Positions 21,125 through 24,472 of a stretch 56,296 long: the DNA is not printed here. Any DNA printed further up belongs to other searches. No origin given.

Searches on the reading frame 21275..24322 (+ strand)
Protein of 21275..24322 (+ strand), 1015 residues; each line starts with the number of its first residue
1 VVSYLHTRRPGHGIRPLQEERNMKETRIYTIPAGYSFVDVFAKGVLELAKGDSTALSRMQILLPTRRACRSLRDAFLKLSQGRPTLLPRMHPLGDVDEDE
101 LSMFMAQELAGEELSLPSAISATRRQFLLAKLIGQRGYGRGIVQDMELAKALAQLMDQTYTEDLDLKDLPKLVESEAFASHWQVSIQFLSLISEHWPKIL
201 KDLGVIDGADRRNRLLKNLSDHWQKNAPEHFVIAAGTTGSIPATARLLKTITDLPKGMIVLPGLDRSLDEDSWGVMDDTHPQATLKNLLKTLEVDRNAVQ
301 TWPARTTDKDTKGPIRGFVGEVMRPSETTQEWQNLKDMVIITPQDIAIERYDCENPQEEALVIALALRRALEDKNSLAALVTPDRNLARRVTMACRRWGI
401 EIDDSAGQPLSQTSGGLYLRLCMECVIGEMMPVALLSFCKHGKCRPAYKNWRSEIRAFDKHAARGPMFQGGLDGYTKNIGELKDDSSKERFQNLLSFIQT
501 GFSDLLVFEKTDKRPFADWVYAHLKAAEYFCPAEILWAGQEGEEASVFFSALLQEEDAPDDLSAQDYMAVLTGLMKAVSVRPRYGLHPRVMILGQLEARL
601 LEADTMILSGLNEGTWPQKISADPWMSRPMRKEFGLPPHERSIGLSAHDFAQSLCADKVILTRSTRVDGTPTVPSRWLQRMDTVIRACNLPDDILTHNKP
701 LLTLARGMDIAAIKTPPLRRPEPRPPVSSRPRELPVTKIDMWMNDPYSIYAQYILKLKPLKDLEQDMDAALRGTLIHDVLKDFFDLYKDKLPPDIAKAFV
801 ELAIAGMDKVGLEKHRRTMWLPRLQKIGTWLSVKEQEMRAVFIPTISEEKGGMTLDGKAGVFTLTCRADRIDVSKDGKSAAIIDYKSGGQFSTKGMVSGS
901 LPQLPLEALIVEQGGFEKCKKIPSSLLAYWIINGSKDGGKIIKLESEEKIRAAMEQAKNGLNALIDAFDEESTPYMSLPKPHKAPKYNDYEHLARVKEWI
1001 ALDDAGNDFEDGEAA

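Call 68: search_protein_families(library=pfam, proteins=[window:21275-24322:+], max_evalue=0.00001)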
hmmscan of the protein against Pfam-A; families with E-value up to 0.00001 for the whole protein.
window:21275-24322:+ (1015 aa): 1 family
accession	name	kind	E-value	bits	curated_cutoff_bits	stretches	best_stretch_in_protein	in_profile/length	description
PF12705.13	PDDEXK_1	-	2.7e-19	70.5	22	1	746-970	14-226/247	PD-(D/E)XK nuclease superfamily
